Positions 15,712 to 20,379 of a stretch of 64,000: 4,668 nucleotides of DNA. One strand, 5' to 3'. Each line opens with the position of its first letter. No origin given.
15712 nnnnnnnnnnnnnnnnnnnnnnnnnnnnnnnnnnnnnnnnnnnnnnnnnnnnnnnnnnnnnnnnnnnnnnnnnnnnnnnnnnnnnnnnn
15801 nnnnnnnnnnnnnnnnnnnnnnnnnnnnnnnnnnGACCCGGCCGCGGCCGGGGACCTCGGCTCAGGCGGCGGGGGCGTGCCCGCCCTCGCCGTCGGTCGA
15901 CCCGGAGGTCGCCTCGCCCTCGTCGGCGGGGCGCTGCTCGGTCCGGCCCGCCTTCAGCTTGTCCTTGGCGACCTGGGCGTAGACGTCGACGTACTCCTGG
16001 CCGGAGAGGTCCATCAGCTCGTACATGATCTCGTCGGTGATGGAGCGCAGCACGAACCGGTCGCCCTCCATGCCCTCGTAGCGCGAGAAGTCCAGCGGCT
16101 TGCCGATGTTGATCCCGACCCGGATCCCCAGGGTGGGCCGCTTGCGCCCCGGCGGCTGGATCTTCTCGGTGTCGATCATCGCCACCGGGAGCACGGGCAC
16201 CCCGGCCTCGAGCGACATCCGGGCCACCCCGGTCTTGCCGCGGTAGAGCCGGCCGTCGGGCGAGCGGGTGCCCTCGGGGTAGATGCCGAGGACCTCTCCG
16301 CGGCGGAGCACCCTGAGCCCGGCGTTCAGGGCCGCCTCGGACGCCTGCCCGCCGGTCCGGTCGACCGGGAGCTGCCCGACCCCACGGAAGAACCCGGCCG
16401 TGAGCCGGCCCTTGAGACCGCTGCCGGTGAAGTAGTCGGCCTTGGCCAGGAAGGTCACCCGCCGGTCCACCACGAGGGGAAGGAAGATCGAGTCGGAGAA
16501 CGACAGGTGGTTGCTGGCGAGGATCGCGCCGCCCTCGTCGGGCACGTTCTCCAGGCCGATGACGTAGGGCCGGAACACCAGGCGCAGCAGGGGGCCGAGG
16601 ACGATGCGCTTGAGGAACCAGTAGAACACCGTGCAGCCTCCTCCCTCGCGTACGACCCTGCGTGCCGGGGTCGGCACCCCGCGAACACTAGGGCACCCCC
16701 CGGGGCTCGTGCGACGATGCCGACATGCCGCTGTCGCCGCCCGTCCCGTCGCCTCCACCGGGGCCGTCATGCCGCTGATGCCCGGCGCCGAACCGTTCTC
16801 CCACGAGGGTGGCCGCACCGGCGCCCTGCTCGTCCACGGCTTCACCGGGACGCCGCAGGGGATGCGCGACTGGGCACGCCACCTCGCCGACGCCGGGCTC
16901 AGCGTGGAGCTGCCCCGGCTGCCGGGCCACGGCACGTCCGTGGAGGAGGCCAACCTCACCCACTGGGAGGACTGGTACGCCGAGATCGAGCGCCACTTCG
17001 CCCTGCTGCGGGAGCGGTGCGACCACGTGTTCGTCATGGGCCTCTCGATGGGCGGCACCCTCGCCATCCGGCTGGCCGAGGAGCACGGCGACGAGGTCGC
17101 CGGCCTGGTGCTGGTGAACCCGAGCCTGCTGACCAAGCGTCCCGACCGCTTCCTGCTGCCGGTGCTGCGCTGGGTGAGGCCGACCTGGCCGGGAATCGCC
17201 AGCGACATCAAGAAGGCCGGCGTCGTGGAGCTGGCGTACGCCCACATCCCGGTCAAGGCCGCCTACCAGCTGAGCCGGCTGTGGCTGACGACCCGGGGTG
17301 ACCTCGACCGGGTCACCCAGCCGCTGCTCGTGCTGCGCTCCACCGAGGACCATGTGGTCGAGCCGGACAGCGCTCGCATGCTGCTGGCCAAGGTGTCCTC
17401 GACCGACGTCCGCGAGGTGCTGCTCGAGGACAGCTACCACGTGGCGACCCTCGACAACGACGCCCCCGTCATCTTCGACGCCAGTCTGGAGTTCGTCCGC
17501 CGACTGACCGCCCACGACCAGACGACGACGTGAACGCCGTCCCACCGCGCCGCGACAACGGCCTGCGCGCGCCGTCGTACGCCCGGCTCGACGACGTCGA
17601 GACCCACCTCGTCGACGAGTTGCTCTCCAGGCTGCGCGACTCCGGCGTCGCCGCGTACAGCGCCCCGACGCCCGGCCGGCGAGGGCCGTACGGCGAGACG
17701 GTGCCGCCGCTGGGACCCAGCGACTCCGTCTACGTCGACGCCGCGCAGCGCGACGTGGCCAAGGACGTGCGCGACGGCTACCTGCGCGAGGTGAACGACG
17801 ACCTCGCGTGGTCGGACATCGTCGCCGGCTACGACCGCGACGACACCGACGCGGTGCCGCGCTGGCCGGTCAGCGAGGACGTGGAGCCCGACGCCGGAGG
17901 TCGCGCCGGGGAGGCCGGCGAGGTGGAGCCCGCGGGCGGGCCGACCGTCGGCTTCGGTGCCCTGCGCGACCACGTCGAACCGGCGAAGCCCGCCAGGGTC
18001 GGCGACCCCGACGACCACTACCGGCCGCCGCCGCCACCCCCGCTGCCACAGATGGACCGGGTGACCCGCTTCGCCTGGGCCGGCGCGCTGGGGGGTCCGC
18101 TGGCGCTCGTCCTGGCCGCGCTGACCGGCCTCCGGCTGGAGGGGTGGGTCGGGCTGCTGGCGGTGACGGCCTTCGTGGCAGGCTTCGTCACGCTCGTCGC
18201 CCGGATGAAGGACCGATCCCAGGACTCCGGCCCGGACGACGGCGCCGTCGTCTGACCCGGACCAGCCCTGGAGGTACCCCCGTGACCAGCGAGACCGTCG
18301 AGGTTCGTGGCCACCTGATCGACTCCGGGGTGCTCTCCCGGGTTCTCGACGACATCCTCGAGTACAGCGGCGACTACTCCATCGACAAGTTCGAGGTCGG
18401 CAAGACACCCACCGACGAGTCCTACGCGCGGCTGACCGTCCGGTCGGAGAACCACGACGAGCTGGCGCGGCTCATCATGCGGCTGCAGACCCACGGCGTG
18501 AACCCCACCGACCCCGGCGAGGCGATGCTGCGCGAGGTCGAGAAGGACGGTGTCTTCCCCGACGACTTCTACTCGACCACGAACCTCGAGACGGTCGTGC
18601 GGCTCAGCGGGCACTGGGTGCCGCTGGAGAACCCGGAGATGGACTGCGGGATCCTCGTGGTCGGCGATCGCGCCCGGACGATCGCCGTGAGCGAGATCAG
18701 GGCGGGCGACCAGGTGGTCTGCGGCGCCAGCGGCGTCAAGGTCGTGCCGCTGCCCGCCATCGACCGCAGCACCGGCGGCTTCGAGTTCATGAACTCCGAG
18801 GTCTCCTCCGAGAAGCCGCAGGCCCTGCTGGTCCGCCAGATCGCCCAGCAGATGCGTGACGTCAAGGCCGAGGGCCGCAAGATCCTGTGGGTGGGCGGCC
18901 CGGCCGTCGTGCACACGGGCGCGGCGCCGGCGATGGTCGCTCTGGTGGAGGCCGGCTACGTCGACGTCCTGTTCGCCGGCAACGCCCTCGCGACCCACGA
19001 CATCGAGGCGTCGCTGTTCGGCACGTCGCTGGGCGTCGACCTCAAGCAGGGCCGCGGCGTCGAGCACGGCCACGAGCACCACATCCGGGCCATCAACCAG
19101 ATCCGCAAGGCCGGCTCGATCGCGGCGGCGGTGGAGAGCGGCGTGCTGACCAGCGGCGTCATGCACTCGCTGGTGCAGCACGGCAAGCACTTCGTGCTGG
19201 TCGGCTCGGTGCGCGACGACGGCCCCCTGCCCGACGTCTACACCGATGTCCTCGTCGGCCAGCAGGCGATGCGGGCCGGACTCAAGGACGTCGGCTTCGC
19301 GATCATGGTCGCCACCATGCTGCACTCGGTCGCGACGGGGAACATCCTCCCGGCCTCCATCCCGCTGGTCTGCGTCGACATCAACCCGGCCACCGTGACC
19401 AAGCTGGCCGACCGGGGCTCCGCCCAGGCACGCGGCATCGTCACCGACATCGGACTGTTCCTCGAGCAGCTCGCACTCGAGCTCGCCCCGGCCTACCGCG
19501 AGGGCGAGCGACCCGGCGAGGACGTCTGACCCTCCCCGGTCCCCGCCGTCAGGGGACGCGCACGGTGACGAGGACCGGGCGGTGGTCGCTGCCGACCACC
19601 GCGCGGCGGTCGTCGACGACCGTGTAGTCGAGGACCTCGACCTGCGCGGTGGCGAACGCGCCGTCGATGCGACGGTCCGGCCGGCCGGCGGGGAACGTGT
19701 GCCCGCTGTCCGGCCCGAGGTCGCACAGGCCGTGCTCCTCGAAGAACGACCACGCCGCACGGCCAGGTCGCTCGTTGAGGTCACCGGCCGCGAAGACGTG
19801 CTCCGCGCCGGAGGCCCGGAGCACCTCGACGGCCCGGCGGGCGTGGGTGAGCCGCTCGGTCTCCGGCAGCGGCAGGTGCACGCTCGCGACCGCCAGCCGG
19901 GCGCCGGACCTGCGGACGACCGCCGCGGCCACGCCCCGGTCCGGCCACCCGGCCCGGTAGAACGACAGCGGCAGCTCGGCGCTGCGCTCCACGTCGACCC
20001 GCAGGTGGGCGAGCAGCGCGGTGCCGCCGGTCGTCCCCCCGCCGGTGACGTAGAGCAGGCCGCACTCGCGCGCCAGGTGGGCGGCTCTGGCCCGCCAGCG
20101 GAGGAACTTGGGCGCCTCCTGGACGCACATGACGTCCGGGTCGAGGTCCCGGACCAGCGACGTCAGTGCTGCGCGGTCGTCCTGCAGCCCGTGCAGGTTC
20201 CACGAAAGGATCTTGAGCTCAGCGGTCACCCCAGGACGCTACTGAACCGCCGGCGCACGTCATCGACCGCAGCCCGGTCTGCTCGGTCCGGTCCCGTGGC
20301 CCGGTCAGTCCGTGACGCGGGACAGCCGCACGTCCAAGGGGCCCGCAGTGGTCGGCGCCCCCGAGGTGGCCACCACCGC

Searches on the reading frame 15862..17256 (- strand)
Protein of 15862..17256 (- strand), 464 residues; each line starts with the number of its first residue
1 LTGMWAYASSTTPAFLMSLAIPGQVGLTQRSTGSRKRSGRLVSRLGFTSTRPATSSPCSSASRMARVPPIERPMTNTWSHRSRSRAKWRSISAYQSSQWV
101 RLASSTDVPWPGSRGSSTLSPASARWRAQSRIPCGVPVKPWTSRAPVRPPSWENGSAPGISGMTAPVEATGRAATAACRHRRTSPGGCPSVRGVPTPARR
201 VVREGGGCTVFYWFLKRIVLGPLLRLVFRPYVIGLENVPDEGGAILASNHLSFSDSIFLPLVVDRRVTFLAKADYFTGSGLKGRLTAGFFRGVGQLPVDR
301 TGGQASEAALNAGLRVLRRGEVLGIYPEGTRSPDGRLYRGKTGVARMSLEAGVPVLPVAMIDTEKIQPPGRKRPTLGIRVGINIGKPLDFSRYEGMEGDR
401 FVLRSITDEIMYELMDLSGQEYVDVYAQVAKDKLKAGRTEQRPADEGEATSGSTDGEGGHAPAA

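Call 70: search_protein_families(library=pfam, proteins=[window:15862-17256:-], max_evalue=0.001)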
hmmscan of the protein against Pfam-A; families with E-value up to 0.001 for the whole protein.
window:15862-17256:- (464 aa): 1 family
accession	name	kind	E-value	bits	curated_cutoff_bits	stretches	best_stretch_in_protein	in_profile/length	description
PF01553.26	Acyltransferase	-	5.8e-25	88.1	23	1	231-360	3-131/132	Acyltransferase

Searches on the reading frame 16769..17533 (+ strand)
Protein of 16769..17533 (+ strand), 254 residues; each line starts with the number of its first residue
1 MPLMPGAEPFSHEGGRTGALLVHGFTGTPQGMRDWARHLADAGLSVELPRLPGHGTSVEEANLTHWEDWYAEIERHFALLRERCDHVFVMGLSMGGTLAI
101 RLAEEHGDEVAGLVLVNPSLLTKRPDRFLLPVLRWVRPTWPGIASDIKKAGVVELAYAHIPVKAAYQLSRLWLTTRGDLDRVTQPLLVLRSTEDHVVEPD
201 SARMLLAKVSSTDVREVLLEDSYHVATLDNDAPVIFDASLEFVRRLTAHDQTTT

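Call 70: search_protein_families(library=pfam, proteins=[window:16769-17533:+], max_evalue=0.001)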
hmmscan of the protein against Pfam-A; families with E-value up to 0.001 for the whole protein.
window:16769-17533:+ (254 aa): 4 families
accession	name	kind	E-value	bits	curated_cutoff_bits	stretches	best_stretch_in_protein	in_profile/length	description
PF12146.15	Hydrolase_4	-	1.2e-25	90.6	27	1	20-229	8-237/239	Serine aminopeptidase, S33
PF12697.13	Abhydrolase_6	-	1e-18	69.2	26.3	1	20-232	2-212/217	Alpha/beta hydrolase family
PF00561.26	Abhydrolase_1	-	1.1e-17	64.9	25.8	1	20-139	4-126/245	alpha/beta hydrolase fold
PF00975.26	Thioesterase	-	0.00057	20.6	26.4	0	22-116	6-100/226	Thioesterase domain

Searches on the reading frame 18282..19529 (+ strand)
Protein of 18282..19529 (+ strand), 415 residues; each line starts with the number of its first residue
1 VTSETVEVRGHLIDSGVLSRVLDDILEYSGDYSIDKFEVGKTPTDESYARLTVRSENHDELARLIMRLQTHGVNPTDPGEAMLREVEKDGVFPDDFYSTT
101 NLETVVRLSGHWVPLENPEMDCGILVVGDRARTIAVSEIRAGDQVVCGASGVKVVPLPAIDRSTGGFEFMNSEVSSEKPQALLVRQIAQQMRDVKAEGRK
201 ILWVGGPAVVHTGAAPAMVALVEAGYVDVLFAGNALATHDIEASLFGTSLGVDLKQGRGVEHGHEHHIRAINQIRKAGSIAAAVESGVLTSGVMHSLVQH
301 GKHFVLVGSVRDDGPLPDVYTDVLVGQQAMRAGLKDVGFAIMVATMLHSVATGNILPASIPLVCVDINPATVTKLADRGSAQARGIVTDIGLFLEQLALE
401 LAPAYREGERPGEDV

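Call 70: search_protein_families(library=pfam, proteins=[window:18282-19529:+], max_evalue=0.001)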
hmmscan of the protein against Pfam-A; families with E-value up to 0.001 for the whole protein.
window:18282-19529:+ (415 aa): 3 families
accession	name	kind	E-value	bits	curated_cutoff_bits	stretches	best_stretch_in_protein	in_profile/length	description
PF21570.3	ArgZ-like_C_2nd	-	1.5e-100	335.7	27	1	185-397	1-213/213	Arginine dihydrolase ArgZ-like, C-terminal, Rossmann fold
PF04455.17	Saccharop_dh_N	-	2.3e-33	115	23.5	1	4-101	2-99/100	LOR/SDH bifunctional enzyme conserved region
PF21571.2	ArgZ-like_C_1st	-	7e-26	90.5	27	1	103-184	1-84/84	Arginine dihydrolase ArgZ-like, C-terminal, first region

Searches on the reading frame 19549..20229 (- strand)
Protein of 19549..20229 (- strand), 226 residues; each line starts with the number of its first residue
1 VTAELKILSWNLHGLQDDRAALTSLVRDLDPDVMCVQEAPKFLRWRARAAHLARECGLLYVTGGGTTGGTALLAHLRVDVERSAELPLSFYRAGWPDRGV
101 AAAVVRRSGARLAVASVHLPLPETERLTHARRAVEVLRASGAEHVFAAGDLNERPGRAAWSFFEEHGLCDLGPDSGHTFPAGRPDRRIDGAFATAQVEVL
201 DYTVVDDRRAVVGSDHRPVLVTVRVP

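Call 24: search_protein_families(library=pfam, proteins=[window:19549-20229:-], max_evalue=0.01)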
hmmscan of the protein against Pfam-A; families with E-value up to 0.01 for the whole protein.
window:19549-20229:- (226 aa): 2 families
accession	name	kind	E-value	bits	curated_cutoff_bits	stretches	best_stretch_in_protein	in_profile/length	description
PF03372.29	Exo_endo_phos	-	5.7e-18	65.9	24.5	1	8-216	1-225/225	Endonuclease/Exonuclease/phosphatase family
PF14529.12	Exo_endo_phos_2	-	0.009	16.3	27.4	0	156-219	55-116/117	Endonuclease-reverse transcriptase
